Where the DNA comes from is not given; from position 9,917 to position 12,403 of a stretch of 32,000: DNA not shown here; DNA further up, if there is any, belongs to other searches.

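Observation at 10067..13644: Cache-HAMP cyclase-homology receptor coupled (ATGA overlap) to an MscS channel with a cNMP-like domain, where both the catalytic residues and the cNMP-binding residues look degenerate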

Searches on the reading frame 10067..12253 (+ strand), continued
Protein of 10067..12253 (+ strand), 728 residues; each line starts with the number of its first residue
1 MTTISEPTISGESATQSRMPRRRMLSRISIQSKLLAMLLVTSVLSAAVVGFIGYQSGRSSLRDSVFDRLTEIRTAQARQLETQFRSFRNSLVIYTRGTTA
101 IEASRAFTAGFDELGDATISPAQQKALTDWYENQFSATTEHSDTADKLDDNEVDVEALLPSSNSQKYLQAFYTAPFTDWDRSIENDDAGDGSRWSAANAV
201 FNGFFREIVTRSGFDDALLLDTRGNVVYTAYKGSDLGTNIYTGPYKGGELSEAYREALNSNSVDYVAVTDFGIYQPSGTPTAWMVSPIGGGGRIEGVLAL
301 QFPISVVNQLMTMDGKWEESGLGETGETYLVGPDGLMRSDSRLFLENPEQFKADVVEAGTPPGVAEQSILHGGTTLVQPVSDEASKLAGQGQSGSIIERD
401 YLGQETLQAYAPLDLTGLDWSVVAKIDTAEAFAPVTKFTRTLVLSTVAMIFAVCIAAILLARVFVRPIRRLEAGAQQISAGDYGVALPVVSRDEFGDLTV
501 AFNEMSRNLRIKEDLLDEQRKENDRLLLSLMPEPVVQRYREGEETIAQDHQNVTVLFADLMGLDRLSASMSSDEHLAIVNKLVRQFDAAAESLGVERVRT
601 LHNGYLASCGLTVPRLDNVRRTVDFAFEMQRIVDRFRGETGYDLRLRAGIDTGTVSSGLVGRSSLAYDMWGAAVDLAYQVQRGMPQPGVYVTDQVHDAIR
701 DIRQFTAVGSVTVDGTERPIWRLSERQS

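Call 51: find_related_loci(query=A2, collection=genome_contigs, flank=6000)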
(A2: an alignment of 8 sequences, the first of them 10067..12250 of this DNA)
Query A2 (728 aa) in genome_contigs; peptide patterns used: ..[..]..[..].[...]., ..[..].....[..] (x = any residue, [..] = any of these).
600 stretches matched a pattern (row limit reached: there are more); 591 encode a relative of the query (tblastn E <= 1e-3); the best 80 are kept; 80 distinct loci.
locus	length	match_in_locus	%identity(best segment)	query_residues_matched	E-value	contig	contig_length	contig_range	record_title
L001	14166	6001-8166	76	1-728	0e+0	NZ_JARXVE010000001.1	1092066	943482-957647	Mycolicibacterium frederiksbergense strain AC80 Ga0498898_01, whole genome shotgun sequence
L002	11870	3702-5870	74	1-727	0e+0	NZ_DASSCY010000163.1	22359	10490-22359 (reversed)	MAG: Mycobacterium sp. isolate SMAG_U934 k141_127183, whole genome shotgun sequence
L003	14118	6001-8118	73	16-727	0e+0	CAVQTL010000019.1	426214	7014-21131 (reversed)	MAG: uncultured Actinomycetota bacterium isolate MFD06742.bin.1.131 genome assembly, contig: contig_52326, whole genome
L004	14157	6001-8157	72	1-727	0e+0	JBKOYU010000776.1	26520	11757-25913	MAG: Actinomycetota bacterium isolate GB_HAYS_MAG_00052 GB_HAYS_000001559033, whole genome shotgun sequence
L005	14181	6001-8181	70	1-727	0e+0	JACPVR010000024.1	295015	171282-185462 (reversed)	MAG: Mycobacterium sp. isolate NC_groundwater_790_Pr6_B-0.1um_67_24 kurt_kritikos_18_scaffold_12726, whole genome shotgu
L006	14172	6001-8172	71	1-728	0e+0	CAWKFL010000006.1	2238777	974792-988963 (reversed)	MAG: uncultured Actinomycetota bacterium isolate MFD09212.bin.1.219 genome assembly, contig: contig_4061, whole genome s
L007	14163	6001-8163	69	1-726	0e+0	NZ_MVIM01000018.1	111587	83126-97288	Mycolicibacterium tusciae strain DSM 44338 NODE_18_length_111587_cov_63.3759, whole genome shotgun sequence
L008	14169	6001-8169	71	1-727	0e+0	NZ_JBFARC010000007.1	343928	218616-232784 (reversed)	Mycobacterium sp. NPDC050551 NPDC050551_35_E12.ctg-0007, whole genome shotgun sequence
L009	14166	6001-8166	70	2-727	0e+0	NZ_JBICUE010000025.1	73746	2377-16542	Mycobacterium sp. NPDC048908 NPDC048908_83_D11.ctg-0025, whole genome shotgun sequence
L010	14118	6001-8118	71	16-727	0e+0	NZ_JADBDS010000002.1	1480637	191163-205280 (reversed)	Mycobacterium sp. OAS707 Ga0395964_02, whole genome shotgun sequence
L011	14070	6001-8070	71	28-723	0e+0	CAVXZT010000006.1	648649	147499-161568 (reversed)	MAG: uncultured Actinomycetota bacterium isolate MFD04212.bin.1.179 genome assembly, contig: contig_4176, whole genome s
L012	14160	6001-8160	71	2-727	0e+0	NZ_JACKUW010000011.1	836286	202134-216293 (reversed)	Mycolicibacterium sediminis strain DSM 45643 MSED-DSM45643DSM45643_contig000023, whole genome shotgun sequence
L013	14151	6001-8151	70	10-728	0e+0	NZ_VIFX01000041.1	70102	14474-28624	Mycolicibacterium hodleri strain B NODE_41_length_70102_cov_11.9206_ID_3011, whole genome shotgun sequence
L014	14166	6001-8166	70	4-727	0e+0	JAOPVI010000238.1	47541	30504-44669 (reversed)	MAG: Mycobacterium sp. isolate RYN_144 scaffold_1329326, whole genome shotgun sequence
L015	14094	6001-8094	69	22-725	0e+0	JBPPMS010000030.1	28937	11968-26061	MAG: Mycobacterium sp. isolate BIOS2019_out_044 k131_1362671, whole genome shotgun sequence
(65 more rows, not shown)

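Call 66: find_homologous_proteins(query=P0269, max_evalue=1e-30)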
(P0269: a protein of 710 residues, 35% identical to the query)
Query P0269 (710 aa): 1920 proteins with E <= 1e-30 among 8000 candidates; the best 120 are listed.
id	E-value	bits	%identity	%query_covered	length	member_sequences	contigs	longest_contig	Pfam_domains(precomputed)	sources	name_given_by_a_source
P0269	0.0e+0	1582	100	100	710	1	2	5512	PF00672.31,PF02743.25,PF00211.26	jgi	jgi:class 3 adenylate cyclase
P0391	0.0e+0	1334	84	100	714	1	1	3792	PF00672.31,PF00211.26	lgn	-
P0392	0.0e+0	1044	66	99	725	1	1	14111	PF00672.31,PF02743.25,PF00211.26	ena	-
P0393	2.9e-296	1002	64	99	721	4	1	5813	PF00672.31,PF02743.25,PF00211.26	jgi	jgi:class 3 adenylate cyclase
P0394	9.5e-258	875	55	99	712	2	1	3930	PF00672.31,PF02743.25,PF00211.26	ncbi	ncbi:MAG: adenylate/guanylate cyclase domain-containing protein [Planctomycetota bacterium]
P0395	8.0e-228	776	50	99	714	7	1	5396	PF00672.31,PF02743.25,PF00211.26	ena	-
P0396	6.3e-225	767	48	99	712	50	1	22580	PF00672.31,PF02743.25,PF00211.26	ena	-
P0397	1.5e-222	759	50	96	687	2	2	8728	PF00672.31,PF02743.25,PF00211.26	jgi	-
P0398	1.5e-220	752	48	98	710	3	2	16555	PF00672.31,PF02743.25,PF00211.26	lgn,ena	-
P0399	5.0e-215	734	48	99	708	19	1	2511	PF00672.31,PF02743.25,PF00211.26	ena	-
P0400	3.6e-214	731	49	99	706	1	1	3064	PF00672.31,PF02743.25,PF00211.26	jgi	jgi:class 3 adenylate cyclase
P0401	3.9e-213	728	49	99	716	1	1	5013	PF00672.31,PF02743.25,PF00211.26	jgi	jgi:class 3 adenylate cyclase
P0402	3.9e-212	724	48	99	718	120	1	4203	PF00672.31,PF02743.25,PF00211.26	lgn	-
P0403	4.6e-212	724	47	98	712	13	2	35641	PF00672.31,PF00211.26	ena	-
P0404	5.5e-212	724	49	96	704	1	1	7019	PF00672.31,PF02743.25,PF00211.26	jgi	jgi:class 3 adenylate cyclase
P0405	6.4e-212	724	49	98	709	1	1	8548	PF00672.31,PF02743.25,PF00211.26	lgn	-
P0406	1.4e-211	723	49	98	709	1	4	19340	PF00672.31,PF02743.25,PF00211.26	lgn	-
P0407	1.7e-211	722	48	97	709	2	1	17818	PF00672.31,PF02743.25,PF00211.26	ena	-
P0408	5.7e-210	717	49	96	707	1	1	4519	PF00672.31,PF26769.1,PF00211.26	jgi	jgi:class 3 adenylate cyclase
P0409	7.9e-210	717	47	98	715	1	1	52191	PF00672.31,PF02743.25,PF00211.26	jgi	-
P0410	1.3e-209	716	48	100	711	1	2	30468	PF00672.31,PF02743.25,PF00211.26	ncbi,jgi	jgi:class 3 adenylate cyclase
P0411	1.5e-209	716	49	98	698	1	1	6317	PF00672.31,PF02743.25,PF00211.26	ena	-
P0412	3.4e-209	715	49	99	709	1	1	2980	PF00672.31,PF02743.25,PF00211.26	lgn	-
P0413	3.6e-209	715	49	95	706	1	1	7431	PF00672.31,PF02743.25,PF00211.26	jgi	jgi:class 3 adenylate cyclase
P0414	4.0e-209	714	49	99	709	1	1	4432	PF00672.31,PF02743.25,PF00211.26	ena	-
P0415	5.1e-209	714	47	98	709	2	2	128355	PF00672.31,PF02743.25,PF00211.26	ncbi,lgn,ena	-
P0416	7.1e-209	714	47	98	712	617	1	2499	PF00672.31,PF02743.25,PF00211.26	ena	-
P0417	1.2e-208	713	49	99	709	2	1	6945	PF00672.31,PF02743.25,PF00211.26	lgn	-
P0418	1.7e-208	712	49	95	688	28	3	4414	PF00672.31,PF00211.26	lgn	-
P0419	1.9e-208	712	49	95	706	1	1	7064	PF00672.31,PF02743.25,PF00211.26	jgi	jgi:class 3 adenylate cyclase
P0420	4.4e-208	711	48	98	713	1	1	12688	PF00672.31,PF02743.25,PF00211.26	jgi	jgi:class 3 adenylate cyclase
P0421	5.1e-208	711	47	99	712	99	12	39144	PF00672.31,PF02743.25,PF00211.26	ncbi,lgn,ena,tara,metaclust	tara:strand:+ start:409 stop:2547 length:2139 start_codon:yes stop_codon:yes gene_type:complete|meta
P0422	5.9e-208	711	48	98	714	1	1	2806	PF00672.31,PF02743.25,PF00211.26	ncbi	-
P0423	7.1e-208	710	48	99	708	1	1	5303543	PF00672.31,PF02743.25,PF00211.26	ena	-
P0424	1.9e-207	709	49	95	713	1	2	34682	PF00672.31,PF02743.25,PF00211.26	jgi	-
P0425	2.3e-207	709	47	98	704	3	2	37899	PF00672.31,PF02743.25,PF00211.26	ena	-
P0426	5.1e-207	708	48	95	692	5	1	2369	PF00672.31,PF02743.25,PF00211.26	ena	-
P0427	3.7e-206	705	47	99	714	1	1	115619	PF00672.31,PF02743.25,PF00211.26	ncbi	-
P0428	5.8e-206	704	47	98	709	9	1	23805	PF00672.31,PF02743.25,PF00211.26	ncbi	-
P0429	6.0e-206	704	48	99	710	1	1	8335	PF00672.31,PF02743.25,PF00211.26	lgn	-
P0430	6.5e-206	704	47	95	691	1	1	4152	PF00672.31,PF02743.25,PF00211.26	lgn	-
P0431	9.5e-206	703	49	95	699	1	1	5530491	PF00672.31,PF02743.25,PF00211.26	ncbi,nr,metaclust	ncbi:family 3 adenylate cyclase [Leptolyngbyaceae cyanobacterium JSC-12]|nr:family 3 adenylate cycla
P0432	1.1e-205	703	48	98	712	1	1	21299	PF00672.31,PF02743.25,PF00211.26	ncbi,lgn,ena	-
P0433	5.7e-205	701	47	99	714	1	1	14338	PF00672.31,PF02743.25,PF00211.26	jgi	jgi:class 3 adenylate cyclase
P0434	1.1e-204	700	48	96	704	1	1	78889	PF00672.31,PF02743.25,PF00211.26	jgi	-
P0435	1.1e-204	700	48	96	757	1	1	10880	PF00672.31,PF02743.25,PF00211.26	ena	-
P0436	2.2e-204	699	47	96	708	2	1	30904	PF00672.31,PF02743.25,PF00211.26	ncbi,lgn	-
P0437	3.1e-204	698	47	98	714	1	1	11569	PF00672.31,PF02743.25,PF00211.26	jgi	jgi:class 3 adenylate cyclase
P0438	3.9e-204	698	47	99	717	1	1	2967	PF00672.31,PF02743.25,PF00211.26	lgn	-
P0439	4.8e-204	698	47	95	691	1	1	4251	PF00672.31,PF02743.25,PF00211.26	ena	-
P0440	7.0e-204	697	47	99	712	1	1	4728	PF00672.31,PF02743.25,PF00211.26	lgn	-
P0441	8.9e-204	697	48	99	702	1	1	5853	PF00672.31,PF02743.25,PF00211.26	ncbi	-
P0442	9.9e-204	697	46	99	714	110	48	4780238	PF00672.31,PF02743.25,PF00211.26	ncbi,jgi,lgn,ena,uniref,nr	ncbi:Adenylate cyclase [Planktothrix agardhii]|jgi:class 3 adenylate cyclase|uniref:Adenylate cyclas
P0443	1.3e-203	696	48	95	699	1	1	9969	PF00672.31,PF02743.25,PF00211.26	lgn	-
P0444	1.6e-203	696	47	99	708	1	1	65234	PF00672.31,PF02743.25,PF00211.26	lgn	-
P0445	1.9e-203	696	48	99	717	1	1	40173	PF00672.31,PF02743.25,PF00211.26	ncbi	ncbi:MAG TPA: adenylate/guanylate cyclase domain-containing protein [Crinalium sp.]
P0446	2.9e-203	695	47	99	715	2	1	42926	PF00672.31,PF02743.25,PF00211.26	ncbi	-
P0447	3.4e-203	695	48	95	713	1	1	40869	PF00672.31,PF02743.25,PF00211.26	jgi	-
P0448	4.9e-203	694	46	99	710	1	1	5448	PF00672.31,PF02743.25,PF00211.26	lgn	-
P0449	5.6e-203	694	47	99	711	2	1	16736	PF00672.31,PF02743.25,PF00211.26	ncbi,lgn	-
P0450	6.9e-203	694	47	99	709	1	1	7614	PF00672.31,PF02743.25,PF00211.26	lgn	-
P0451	7.6e-203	694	47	98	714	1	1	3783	PF00672.31,PF02743.25,PF00211.26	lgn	-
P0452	8.2e-203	694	48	99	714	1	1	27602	PF00672.31,PF02743.25,PF00211.26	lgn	-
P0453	1.0e-202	693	46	100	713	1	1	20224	PF00672.31,PF02743.25,PF00211.26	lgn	-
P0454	1.5e-202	693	47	98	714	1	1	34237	PF00672.31,PF02743.25,PF00211.26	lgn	-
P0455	1.7e-202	693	47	99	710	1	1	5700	PF00672.31,PF02743.25,PF00211.26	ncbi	-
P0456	2.0e-202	692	48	98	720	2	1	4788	PF00672.31,PF02743.25,PF00211.26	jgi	jgi:class 3 adenylate cyclase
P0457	2.2e-202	692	47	99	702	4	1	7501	PF00672.31,PF02743.25,PF00211.26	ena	-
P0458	2.2e-202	692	47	99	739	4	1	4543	PF00672.31,PF02743.25,PF00211.26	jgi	jgi:class 3 adenylate cyclase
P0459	2.4e-202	692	47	99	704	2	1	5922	PF00672.31,PF02743.25,PF00211.26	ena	-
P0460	5.8e-202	691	49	95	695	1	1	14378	PF00672.31,PF02743.25,PF00211.26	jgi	jgi:class 3 adenylate cyclase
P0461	6.2e-202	691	46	99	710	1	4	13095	PF00672.31,PF02743.25,PF00211.26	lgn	-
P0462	6.5e-202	691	46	98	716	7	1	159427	PF00672.31,PF02743.25,PF00211.26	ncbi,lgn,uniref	ncbi:adenylate/guanylate cyclase domain-containing protein [Tumidithrix helvetica PCC 7403]|uniref:a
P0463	8.4e-202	690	46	99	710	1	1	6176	PF00672.31,PF02743.25,PF00211.26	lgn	-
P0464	8.9e-202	690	46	99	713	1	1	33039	PF00672.31,PF02743.25,PF00211.26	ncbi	-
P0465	9.4e-202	690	46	99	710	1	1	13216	PF00672.31,PF02743.25,PF00211.26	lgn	-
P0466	1.5e-201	689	47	99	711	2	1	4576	PF00672.31,PF02743.25,PF00211.26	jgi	jgi:class 3 adenylate cyclase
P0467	2.1e-201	689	47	99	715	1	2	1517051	PF00672.31,PF02743.25,PF00211.26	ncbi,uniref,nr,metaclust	ncbi:HAMP domain-containing protein [Scytonema hofmannii FACHB-248]|uniref:HAMP domain-containing pr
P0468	2.4e-201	689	47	98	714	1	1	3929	PF00672.31,PF02743.25,PF00211.26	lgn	-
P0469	2.5e-201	689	47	98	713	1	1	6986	PF00672.31,PF02743.25,PF00211.26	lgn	-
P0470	2.6e-201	689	46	100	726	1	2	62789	PF00672.31,PF02743.25,PF00211.26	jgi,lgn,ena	jgi:class 3 adenylate cyclase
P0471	2.8e-201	689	46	96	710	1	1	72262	PF00672.31,PF02743.25,PF00211.26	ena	-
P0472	3.1e-201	688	46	99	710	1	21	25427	PF00672.31,PF02743.25,PF00211.26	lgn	-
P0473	3.3e-201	688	47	98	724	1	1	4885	PF00672.31,PF02743.25,PF00211.26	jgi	jgi:class 3 adenylate cyclase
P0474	3.6e-201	688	47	98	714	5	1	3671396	PF00672.31,PF02743.25,PF00211.26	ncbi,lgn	ncbi:cyclase, putative [Synechocystis sp. LKSZ1]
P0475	3.8e-201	688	49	95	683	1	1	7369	PF00672.31,PF02743.25,PF00211.26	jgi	jgi:class 3 adenylate cyclase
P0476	4.9e-201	688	47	99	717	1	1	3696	PF00672.31,PF02743.25,PF00211.26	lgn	-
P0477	5.7e-201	688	47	99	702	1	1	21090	PF00672.31,PF02743.25,PF00211.26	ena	-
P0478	6.9e-201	687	47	99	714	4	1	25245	PF00672.31,PF02743.25,PF00211.26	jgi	-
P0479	9.2e-201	687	47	99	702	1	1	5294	PF00672.31,PF02743.25,PF00211.26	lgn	-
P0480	1.3e-200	686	47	98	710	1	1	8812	PF00672.31,PF02743.25,PF00211.26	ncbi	ncbi:MAG TPA: adenylate/guanylate cyclase domain-containing protein [Coleofasciculaceae cyanobacteri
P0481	1.5e-200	686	46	98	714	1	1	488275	PF00672.31,PF02743.25,PF00211.26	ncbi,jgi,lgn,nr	ncbi:MAG: HAMP domain-containing protein [Scytolyngbya sp. HA4215-MV1]|jgi:class 3 adenylate cyclase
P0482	1.6e-200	686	47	98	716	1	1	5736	PF00672.31,PF02743.25,PF00211.26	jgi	jgi:class 3 adenylate cyclase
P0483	1.7e-200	686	47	99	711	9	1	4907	PF00672.31,PF02743.25,PF00211.26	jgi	-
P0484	1.8e-200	686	46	99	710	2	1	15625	PF00672.31,PF02743.25,PF00211.26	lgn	-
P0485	1.8e-200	686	46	100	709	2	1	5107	PF00672.31,PF02743.25,PF00211.26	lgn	-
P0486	1.9e-200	686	47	98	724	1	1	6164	PF00672.31,PF02743.25,PF00211.26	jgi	jgi:class 3 adenylate cyclase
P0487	2.0e-200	686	46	99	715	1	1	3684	PF00672.31,PF02743.25,PF00211.26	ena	-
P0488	2.1e-200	686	47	99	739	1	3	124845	PF00672.31,PF02743.25,PF00211.26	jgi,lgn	jgi:class 3 adenylate cyclase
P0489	2.1e-200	686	47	99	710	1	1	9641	PF00672.31,PF02743.25,PF00211.26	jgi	-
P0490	2.2e-200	686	48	93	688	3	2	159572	PF00672.31,PF02743.25,PF00211.26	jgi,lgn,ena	-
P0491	2.2e-200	686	46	100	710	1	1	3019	PF00672.31,PF02743.25,PF00211.26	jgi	-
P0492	2.2e-200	686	46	98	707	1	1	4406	PF00672.31,PF02743.25,PF00211.26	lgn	-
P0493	2.3e-200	686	46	98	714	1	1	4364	PF00672.31,PF02743.25,PF00211.26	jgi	jgi:class 3 adenylate cyclase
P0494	2.4e-200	685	47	100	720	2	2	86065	PF00672.31,PF02743.25,PF00211.26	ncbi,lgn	-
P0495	3.0e-200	685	47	98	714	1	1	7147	PF00672.31,PF02743.25,PF00211.26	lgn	-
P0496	3.1e-200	685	47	96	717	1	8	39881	PF00672.31,PF02743.25,PF00211.26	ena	-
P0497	3.1e-200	685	48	95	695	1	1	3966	PF00672.31,PF02743.25,PF00211.26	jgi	jgi:class 3 adenylate cyclase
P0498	3.4e-200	685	47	98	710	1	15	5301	PF00672.31,PF02743.25,PF00211.26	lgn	-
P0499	4.1e-200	685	47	96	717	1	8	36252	PF00672.31,PF02743.25,PF00211.26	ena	-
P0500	4.4e-200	685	47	97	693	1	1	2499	PF00672.31,PF02743.25,PF00211.26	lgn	-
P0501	4.9e-200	684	45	98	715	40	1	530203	PF00672.31,PF02743.25,PF00211.26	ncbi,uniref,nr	ncbi:adenylate/guanylate cyclase domain-containing protein [Moorena sp. SIO3A2]|uniref:adenylate/gua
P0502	6.0e-200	684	46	99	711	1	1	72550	PF00672.31,PF02743.25,PF00211.26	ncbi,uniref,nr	ncbi:adenylate/guanylate cyclase domain-containing protein [Argonema antarcticum]|uniref:adenylate/g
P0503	6.4e-200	684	46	99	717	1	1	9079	PF00672.31,PF02743.25,PF00211.26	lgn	-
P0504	7.7e-200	684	47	98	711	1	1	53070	PF00672.31,PF02743.25,PF00211.26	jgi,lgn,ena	jgi:class 3 adenylate cyclase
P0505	8.2e-200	684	46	99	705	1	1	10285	PF00672.31,PF02743.25,PF00211.26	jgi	jgi:class 3 adenylate cyclase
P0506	9.3e-200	684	46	99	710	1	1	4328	PF00672.31,PF02743.25,PF00211.26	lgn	-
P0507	1.2e-199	683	46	100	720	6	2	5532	PF00672.31,PF02743.25,PF00211.26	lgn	-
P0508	1.2e-199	683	46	98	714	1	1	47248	PF00672.31,PF02743.25,PF00211.26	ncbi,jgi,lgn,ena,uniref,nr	ncbi:MAG: adenylate/guanylate cyclase domain-containing protein [Drouetiella hepatica Uher 2000/2452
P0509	1.4e-199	683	46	99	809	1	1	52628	PF00672.31,PF02743.25,PF00211.26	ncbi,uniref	ncbi:adenylate/guanylate cyclase domain-containing protein [Scytonema sp. NUACC26]|uniref:adenylate/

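Call 67: find_encoding_contigs(protein=P0442, flank=5000, max_places=2)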
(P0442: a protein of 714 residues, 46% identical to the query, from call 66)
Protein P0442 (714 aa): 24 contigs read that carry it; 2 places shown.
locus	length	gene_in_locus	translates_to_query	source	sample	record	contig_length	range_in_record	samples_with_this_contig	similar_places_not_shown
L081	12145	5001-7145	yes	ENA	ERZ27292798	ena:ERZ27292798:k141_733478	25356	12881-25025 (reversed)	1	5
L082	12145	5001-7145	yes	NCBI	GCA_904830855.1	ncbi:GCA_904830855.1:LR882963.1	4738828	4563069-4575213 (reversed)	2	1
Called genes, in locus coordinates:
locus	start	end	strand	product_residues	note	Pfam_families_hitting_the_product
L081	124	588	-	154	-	PF01724:DUF29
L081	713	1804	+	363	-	PF00493:MCM (faint), PF07728:AAA_5 (faint), PF13401:AAA_22 (weak), PF01078:Mg_chelatase (weak), PF17863:AAA_lid_2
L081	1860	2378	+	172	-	PF02075:RuvC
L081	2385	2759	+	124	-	-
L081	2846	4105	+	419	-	PF00202:Aminotran_3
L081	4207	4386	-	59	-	-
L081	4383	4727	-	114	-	-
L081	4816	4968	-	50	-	-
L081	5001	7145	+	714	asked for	PF02743:dCache_1, PF00672:HAMP, PF00211:Guanylate_cyc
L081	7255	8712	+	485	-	PF00924:MS_channel_2nd, PF21082:MS_channel_3rd, PF00027:cNMP_binding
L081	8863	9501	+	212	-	PF05685:Uma2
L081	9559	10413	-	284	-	PF02826:2-Hacid_dh_C, PF03446:NAD_binding_2, PF03721:UDPG_MGDP_dh_N (faint), PF03807:F420_oxidored, PF14833:NAD_binding_11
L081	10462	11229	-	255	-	PF00227:Proteasome (weak)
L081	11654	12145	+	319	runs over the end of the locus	PF00140:Sigma70_r1_2, PF04542:Sigma70_r2, PF04539:Sigma70_r3, PF04545:Sigma70_r4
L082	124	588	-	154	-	PF01724:DUF29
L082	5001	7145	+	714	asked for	PF02743:dCache_1, PF00672:HAMP, PF00211:Guanylate_cyc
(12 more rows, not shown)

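Call 68: find_encoding_contigs(protein=P0431, flank=5000, max_places=2)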
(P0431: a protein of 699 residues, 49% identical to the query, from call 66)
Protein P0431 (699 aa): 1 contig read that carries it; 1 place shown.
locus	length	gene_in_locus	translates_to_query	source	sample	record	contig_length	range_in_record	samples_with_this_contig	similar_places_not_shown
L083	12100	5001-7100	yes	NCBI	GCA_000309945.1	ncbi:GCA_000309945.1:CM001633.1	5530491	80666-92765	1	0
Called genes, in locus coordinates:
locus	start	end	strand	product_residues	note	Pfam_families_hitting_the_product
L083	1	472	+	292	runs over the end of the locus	PF24724:DUF7676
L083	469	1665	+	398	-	PF01497:Peripla_BP_2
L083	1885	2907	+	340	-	PF01032:FecCD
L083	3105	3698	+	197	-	PF02663:FmdE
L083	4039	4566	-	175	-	-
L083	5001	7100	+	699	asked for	PF02743:dCache_1, PF00672:HAMP, PF00211:Guanylate_cyc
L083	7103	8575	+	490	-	PF00924:MS_channel_2nd, PF21082:MS_channel_3rd (faint), PF00027:cNMP_binding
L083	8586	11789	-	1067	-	PF01627:Hpt, PF02895:H-kinase_dim, PF02518:HATPase_c, PF01584:CheW, PF00072:Response_reg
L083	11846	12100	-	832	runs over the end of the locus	PF00672:HAMP, PF00015:MCPsignal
